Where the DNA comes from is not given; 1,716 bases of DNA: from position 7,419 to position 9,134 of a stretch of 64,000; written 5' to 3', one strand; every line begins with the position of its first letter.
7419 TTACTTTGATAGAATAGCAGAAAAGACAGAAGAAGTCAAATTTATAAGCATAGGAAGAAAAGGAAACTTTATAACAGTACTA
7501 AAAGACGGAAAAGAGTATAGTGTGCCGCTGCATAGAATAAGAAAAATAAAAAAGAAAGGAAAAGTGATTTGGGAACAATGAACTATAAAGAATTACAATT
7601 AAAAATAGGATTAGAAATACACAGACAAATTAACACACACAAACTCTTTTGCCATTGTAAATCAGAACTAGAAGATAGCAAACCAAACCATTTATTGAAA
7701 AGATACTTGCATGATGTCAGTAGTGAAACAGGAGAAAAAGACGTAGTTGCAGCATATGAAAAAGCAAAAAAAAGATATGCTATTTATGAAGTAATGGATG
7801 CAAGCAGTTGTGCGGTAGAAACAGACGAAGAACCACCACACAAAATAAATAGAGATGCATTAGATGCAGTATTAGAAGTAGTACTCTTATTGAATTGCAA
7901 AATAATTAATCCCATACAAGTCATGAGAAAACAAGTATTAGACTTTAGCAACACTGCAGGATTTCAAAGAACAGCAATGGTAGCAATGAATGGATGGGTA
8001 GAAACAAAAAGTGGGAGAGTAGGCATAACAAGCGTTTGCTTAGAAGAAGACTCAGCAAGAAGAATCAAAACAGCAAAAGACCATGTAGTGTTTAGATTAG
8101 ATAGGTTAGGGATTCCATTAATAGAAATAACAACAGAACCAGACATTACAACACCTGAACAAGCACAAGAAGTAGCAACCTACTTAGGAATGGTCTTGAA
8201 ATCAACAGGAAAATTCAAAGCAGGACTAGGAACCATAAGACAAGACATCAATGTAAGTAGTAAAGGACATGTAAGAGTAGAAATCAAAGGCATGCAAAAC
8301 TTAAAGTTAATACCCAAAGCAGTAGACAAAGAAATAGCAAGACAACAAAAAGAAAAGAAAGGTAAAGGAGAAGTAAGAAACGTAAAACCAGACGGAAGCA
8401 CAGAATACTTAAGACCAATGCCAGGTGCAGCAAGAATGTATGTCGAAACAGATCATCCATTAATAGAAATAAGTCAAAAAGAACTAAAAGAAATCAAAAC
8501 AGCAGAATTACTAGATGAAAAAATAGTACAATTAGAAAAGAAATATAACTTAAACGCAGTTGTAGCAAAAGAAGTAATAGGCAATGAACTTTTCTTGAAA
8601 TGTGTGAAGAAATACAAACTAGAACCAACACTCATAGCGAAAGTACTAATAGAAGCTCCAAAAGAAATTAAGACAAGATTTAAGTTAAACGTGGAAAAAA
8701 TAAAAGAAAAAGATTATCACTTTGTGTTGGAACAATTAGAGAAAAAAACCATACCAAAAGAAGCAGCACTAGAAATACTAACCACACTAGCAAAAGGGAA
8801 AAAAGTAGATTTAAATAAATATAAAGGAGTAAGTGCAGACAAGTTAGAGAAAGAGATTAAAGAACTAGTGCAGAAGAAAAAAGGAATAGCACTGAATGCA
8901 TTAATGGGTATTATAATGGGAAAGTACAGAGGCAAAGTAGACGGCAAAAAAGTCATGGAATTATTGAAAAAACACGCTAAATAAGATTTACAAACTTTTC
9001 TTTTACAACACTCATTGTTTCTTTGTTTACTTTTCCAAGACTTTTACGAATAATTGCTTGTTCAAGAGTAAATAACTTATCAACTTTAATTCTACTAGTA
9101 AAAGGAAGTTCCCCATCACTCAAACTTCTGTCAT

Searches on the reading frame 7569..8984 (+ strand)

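Call 54: search_protein_families(library=pfam, proteins=[window:7569-8984:+], max_evalue=0.0001)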
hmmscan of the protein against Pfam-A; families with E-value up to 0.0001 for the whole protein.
window:7569-8984:+ (471 aa): 2 families
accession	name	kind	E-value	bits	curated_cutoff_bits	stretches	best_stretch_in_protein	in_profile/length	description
PF02934.20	GatB_N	-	1.8e-55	188.6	23.4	1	12-305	2-275/277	GatB/GatE catalytic domain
PF02637.23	GatB_Yqey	-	3.4e-07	30.7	27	1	341-468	2-146/148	GatB domain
